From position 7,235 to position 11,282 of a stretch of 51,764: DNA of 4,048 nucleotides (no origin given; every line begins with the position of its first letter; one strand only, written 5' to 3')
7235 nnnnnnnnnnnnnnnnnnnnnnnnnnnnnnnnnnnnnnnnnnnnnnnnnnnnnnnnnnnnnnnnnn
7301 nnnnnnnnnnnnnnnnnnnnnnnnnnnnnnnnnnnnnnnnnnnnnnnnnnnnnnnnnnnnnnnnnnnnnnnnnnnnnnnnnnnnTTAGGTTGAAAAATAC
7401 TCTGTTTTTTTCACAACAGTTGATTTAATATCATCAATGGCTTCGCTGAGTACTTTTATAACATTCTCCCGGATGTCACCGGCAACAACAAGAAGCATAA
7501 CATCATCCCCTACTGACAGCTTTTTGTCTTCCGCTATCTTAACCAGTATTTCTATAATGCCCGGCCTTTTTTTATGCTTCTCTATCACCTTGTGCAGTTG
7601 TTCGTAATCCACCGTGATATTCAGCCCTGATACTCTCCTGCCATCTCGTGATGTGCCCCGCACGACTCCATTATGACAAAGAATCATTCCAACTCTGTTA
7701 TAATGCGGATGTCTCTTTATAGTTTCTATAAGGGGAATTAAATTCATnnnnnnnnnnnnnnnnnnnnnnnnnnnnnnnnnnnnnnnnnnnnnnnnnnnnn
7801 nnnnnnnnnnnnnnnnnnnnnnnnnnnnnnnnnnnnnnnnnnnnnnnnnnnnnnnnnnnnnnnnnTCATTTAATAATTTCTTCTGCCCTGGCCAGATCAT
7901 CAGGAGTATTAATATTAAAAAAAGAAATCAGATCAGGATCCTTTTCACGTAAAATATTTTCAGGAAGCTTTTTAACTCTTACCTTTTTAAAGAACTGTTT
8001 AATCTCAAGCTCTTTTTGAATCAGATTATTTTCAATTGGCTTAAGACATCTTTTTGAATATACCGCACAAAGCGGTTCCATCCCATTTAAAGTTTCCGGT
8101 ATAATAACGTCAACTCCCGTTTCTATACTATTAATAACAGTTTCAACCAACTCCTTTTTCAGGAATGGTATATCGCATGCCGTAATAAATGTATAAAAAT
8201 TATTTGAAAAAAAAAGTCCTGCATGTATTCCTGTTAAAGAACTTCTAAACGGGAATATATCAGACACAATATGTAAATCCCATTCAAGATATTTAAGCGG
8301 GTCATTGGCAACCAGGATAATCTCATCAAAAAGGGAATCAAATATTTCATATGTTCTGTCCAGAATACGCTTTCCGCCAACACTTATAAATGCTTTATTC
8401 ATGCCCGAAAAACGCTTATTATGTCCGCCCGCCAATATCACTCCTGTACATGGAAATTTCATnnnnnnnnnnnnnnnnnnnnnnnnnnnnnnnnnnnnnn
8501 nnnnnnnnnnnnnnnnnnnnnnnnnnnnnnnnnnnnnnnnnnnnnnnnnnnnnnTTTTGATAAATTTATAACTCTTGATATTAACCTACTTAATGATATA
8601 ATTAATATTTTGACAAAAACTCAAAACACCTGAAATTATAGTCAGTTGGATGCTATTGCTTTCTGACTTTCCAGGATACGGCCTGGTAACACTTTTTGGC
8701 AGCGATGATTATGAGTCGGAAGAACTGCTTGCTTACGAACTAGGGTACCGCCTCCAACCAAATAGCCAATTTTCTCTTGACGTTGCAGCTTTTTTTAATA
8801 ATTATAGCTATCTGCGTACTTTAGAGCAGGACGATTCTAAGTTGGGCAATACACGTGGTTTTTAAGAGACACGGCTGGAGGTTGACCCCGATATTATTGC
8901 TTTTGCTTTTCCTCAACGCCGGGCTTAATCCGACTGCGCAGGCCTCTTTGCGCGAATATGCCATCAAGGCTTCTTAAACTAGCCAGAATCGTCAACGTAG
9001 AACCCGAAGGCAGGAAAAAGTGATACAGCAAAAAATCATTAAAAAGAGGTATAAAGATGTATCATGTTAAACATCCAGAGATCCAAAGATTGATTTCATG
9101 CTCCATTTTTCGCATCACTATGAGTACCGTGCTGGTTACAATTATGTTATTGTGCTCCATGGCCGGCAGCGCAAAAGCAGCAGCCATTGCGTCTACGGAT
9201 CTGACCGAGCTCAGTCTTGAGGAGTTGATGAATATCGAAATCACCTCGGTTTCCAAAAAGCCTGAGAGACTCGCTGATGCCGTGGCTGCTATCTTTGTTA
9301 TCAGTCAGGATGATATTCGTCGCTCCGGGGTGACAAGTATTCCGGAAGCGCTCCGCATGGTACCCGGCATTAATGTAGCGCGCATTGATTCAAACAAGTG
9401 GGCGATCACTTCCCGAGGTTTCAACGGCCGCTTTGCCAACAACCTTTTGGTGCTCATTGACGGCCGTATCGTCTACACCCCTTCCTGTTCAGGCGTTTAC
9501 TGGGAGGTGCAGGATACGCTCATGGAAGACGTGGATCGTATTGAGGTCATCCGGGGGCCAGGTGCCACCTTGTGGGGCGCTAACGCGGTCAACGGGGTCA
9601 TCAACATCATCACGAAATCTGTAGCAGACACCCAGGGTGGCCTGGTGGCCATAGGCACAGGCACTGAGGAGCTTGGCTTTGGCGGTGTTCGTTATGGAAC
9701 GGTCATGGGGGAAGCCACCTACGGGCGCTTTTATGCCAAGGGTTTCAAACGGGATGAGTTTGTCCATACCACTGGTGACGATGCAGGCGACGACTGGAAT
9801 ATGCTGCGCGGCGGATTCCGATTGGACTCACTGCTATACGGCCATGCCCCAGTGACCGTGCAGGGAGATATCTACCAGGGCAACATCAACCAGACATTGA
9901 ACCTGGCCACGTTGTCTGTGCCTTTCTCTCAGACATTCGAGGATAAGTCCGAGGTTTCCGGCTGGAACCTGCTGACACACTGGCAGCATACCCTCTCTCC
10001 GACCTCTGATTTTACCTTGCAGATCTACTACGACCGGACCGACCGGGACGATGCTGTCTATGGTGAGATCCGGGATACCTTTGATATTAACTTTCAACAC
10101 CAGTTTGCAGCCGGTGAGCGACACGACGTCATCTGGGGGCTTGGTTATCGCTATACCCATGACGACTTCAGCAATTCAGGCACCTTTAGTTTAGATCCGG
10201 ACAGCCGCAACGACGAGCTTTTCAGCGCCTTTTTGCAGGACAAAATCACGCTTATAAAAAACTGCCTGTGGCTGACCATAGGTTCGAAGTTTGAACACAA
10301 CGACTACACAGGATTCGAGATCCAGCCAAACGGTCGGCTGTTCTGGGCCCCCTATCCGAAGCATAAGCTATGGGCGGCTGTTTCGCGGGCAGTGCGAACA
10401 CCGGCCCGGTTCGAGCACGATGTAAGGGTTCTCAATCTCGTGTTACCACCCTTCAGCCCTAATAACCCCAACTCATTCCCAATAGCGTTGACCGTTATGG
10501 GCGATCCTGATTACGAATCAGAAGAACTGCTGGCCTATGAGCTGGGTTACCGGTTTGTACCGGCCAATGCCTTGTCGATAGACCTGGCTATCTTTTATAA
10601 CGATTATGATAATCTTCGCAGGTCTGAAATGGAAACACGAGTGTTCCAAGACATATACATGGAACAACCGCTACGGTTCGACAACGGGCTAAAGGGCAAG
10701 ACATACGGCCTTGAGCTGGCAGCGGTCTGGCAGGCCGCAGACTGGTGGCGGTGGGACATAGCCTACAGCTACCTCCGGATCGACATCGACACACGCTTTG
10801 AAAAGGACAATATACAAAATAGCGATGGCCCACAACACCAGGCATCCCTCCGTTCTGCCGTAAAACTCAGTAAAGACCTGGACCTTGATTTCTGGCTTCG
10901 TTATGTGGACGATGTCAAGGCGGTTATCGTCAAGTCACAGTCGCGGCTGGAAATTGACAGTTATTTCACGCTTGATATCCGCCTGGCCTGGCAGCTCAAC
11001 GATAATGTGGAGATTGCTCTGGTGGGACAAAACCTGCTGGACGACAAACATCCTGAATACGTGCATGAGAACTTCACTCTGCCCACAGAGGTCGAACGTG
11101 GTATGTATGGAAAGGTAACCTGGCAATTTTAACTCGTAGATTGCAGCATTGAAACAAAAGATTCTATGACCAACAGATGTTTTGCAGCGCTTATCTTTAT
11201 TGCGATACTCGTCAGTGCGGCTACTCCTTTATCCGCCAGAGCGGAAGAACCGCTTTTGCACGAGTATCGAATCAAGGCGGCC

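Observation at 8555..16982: GC-richer 8.3-kb signalling island bracketed by ~47-bp direct repeats that each contain a promoter-like element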

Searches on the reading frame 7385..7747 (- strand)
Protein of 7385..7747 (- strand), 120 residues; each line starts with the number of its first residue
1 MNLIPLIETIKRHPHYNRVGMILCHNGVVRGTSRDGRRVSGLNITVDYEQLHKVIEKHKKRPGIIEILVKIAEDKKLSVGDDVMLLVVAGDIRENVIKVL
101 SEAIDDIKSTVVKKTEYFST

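Call 6: search_protein_families(library=pfam, proteins=[window:7385-7747:-])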
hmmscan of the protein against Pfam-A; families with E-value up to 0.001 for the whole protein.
window:7385-7747:- (120 aa): 1 family
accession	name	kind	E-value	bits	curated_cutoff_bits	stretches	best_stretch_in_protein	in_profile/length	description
PF02391.22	MoaE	-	3.4e-09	37.3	23.4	1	15-109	16-113/114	MoaE protein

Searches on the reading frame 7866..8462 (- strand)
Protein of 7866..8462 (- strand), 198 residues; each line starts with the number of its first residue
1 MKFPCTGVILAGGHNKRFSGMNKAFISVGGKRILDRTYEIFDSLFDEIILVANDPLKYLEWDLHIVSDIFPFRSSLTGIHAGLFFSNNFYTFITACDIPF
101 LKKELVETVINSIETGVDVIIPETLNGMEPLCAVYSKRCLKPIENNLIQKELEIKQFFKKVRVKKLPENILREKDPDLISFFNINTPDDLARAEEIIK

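Call 6: search_protein_families(library=pfam, proteins=[window:7866-8462:-])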
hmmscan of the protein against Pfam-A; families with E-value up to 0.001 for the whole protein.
window:7866-8462:- (198 aa): 1 family
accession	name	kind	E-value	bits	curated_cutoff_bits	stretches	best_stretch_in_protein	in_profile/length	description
PF12804.13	NTP_transf_3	-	8.4e-32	111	27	1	7-152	1-150/160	MobA-like NTP transferase domain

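Call 9: find_related_loci(query=window:7866-8462:-, collection=genome_contigs, flank=10000)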
Query window:7866-8462:- (198 aa) in genome_contigs; peptide patterns used: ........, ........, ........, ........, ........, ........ (x = any residue, [..] = any of these).
598 stretches matched a pattern (row limit reached: there are more); 414 encode a relative of the query (tblastn E <= 1e-3); the best 80 are kept; 80 distinct loci.
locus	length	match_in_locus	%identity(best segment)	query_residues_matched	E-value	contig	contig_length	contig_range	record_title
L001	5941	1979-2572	96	1-198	5e-128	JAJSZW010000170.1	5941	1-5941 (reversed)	MAG: Deltaproteobacteria bacterium isolate SM7059A Ga0402080_225, whole genome shotgun sequence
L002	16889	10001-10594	96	1-198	5e-126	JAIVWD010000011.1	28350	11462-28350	MAG: Deltaproteobacteria bacterium isolate HYP3_UM_29 NODE_73_length_28350_cov_1.267042, whole genome shotgun sequence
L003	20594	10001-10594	93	1-198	9e-124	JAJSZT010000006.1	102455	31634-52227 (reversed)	MAG: Deltaproteobacteria bacterium isolate CR9063A Ga0402054_006, whole genome shotgun sequence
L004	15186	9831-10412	93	1-194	2e-121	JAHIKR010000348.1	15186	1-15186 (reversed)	MAG: Proteobacteria bacterium isolate KR13_N1.mb.65 KR13_N1.mb.65_k141_218821, whole genome shotgun sequence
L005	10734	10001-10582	89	1-194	1e-117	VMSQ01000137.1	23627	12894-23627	MAG: Desulfobacteraceae bacterium isolate S3_36 k141_130880, whole genome shotgun sequence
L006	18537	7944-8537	91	1-198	3e-122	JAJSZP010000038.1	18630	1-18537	MAG: Deltaproteobacteria bacterium isolate SM14434BFWG172 FWG172_EthSRB1_contig038_0018630bp, whole genome shotgun seque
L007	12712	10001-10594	71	1-198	1e-99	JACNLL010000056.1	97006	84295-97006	MAG: Candidatus Desulfaltia bathyphila NIOZ-UU_NODE_160_length_97006_cov_14.8665, whole genome shotgun sequence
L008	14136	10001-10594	71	1-198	1e-96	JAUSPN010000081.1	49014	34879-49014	MAG: Candidatus Desulfaltia sp. isolate E21_metabat.bin.72 E21_k141_265034, whole genome shotgun sequence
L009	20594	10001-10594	64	1-198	5e-86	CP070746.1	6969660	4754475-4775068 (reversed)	MAG: Desulfobacterales bacterium isolate bin36 chromosome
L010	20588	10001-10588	65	1-196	1e-85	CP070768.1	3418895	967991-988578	MAG: Desulfobacterales bacterium isolate bin239 chromosome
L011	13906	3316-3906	58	1-197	3e-79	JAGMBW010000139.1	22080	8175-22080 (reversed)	MAG: Desulfobacterales bacterium isolate RS_16_34 ZL425.bin.34.fa_139, whole genome shotgun sequence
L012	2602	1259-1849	59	1-197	9e-81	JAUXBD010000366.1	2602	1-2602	MAG: Desulfobacteraceae bacterium isolate CSMAG_2790 CSMAG_2790_k117_5030071_length_2602_cov_8.0000, whole genome shotgu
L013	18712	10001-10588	57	1-196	8e-78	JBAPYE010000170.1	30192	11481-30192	MAG: Desulfobacterales bacterium isolate MFD00100_ilm_asm_bin18 k127_233397, whole genome shotgun sequence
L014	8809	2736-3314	57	5-197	2e-77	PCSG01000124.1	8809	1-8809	MAG: Desulfobacterales bacterium CG23_combo_of_CG06-09_8_20_14_all_51_8 CG23_scaffold_10935_c, whole genome shotgun sequ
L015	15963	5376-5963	57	1-196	3e-77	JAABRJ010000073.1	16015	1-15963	MAG: Desulfobacteraceae bacterium isolate S07.Bin054 Scaffold_14_2, whole genome shotgun sequence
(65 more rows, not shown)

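Call 64: find_encoding_contigs(protein=window:7866-8462:-, flank=10000, max_places=8)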
Protein window:7866-8462:- (198 aa): no gene with exactly this product is on record in the collection.

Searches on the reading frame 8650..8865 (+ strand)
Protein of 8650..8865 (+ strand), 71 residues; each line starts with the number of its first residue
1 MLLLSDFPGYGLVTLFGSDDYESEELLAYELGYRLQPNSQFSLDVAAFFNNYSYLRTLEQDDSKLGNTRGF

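Call 6: search_protein_families(library=pfam, proteins=[window:8650-8865:+])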
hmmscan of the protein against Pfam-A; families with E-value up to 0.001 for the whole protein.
window:8650-8865:+ (71 aa): 0 families

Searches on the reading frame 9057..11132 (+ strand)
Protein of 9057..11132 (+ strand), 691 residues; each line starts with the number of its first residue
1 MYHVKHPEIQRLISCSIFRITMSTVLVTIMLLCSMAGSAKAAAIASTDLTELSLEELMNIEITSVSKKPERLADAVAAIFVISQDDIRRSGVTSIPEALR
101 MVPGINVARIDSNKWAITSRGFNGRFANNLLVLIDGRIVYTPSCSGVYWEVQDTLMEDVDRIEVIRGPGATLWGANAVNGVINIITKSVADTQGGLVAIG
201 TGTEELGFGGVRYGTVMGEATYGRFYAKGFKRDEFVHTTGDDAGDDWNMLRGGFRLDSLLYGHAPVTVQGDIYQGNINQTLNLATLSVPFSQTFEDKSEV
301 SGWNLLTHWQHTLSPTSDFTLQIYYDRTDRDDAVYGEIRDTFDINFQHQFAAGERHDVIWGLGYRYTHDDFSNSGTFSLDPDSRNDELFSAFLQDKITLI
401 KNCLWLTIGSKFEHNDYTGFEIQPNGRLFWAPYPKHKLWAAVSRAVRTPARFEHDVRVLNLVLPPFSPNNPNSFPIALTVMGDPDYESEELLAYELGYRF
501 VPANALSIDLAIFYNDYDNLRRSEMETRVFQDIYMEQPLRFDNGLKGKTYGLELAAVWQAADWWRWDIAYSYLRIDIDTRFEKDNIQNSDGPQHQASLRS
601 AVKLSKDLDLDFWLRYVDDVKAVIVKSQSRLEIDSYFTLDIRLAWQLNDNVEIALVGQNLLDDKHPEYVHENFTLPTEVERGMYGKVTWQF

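Call 6: search_protein_families(library=pfam, proteins=[window:9057-11132:+])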
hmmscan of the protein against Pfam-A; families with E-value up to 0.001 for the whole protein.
window:9057-11132:+ (691 aa): 3 families
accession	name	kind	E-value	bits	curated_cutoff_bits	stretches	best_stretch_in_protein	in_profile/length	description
PF00593.30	TonB_dep_Rec_b-barrel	-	3.8e-30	106.5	27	1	243-660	17-436/436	TonB dependent receptor-like, beta-barrel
PF07715.20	Plug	-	3.6e-20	72.9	23.9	1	73-181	3-107/107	TonB-dependent Receptor Plug Domain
PF14905.12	OMP_b-brl_3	-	1.1e-10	41.6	27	1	482-665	209-378/408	Outer membrane protein beta-barrel family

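Call 49: search_protein_families(library=ncbifam, proteins=[window:9057-11132:+], max_evalue=0.00001)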
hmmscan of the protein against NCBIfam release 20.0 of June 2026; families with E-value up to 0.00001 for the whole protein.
window:9057-11132:+ (691 aa): 27 families (the best 25 are shown)
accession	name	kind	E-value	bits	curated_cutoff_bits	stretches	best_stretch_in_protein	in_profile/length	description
NF053590.1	TonB_dep_TOL0244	equivalog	8.9e-206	685.1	645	1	48-691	1-604/604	TOL_0244 family TonB-dependent receptor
TIGR01783.1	TonB-siderophor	subfamily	3.4e-38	131.7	223.5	2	78-241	5-164/649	TonB-dependent siderophore receptor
TIGR01785.1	TonB-hemin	subfamily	5.5e-30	104.4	316.85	2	271-691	228-677/677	TonB-dependent heme/hemoglobin receptor family protein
NF010010.0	PRK13483.1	equivalog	1.5e-29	102.5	927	2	28-203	10-179/660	ligand-gated channel protein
TIGR01779.1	TonB-B12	equivalog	6.3e-28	97.7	599.7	1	41-393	11-363/614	TonB-dependent vitamin B12 receptor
NF050067.1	TonBEntbctnRecCfrA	equivalog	3.8e-23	81.7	1200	1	58-200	26-171/698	TonB-dependent ferric enterobactin receptor CfrA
NF010038.0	PRK13513.1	equivalog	5.4e-23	81.4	942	1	39-197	14-175/659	ligand-gated channel protein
NF010048.1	PRK13524.1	subfamily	2.4e-22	79.2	493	2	33-195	11-184/744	FepA family TonB-dependent siderophore receptor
NF010012.0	PRK13486.1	equivalog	5.7e-22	77.8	924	1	52-200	19-171/696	TonB-dependent receptor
NF010011.0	PRK13484.1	equivalog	9.4e-22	77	1197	1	42-204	16-177/682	IreA family TonB-dependent siderophore receptor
TIGR01786.1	TonB-hemlactrns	subfamily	2.1e-21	76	323.75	2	358-665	407-686/719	TonB-dependent hemoglobin/transferrin/lactoferrin family receptor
NF007478.2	PRK10064.1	equivalog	1e-19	70.3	745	1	53-205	28-176/663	catecholate siderophore receptor CirA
NF010051.0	PRK13528.1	subfamily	1.7e-18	66.3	583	1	40-199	23-184/727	FepA family TonB-dependent siderophore receptor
NF007926.1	PRK10641.1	equivalog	1.2e-15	57.2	836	1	72-206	41-171/617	TonB-dependent vitamin B12 receptor BtuB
NF049947.1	TonB_dep_PCPU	exception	1.3e-14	53.3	800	1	27-193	5-170/685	TonB-dependent receptor, PCPU motif-type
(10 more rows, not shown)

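Call 66: find_encoding_contigs(protein=window:9057-11132:+, flank=10000, max_places=8)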
Protein window:9057-11132:+ (691 aa): 3 contigs read that carry it; 3 places shown.
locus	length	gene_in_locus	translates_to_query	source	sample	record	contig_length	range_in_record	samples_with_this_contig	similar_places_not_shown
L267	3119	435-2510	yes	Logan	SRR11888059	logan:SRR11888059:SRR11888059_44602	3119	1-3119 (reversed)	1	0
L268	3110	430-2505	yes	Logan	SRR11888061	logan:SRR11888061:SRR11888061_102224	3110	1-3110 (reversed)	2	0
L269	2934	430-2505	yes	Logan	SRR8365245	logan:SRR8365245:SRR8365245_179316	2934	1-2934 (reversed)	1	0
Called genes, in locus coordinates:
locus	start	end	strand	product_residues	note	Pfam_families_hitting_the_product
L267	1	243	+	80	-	?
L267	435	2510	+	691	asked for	PF07715:Plug, PF00593:TonB_dep_Rec_b-barrel, PF14905:OMP_b-brl_3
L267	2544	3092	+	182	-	PF13689:DUF4154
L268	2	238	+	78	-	?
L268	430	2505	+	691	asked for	PF07715:Plug, PF00593:TonB_dep_Rec_b-barrel, PF14905:OMP_b-brl_3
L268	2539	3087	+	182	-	PF13689:DUF4154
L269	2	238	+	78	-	?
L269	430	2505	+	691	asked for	PF07715:Plug, PF00593:TonB_dep_Rec_b-barrel, PF14905:OMP_b-brl_3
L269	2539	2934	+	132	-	?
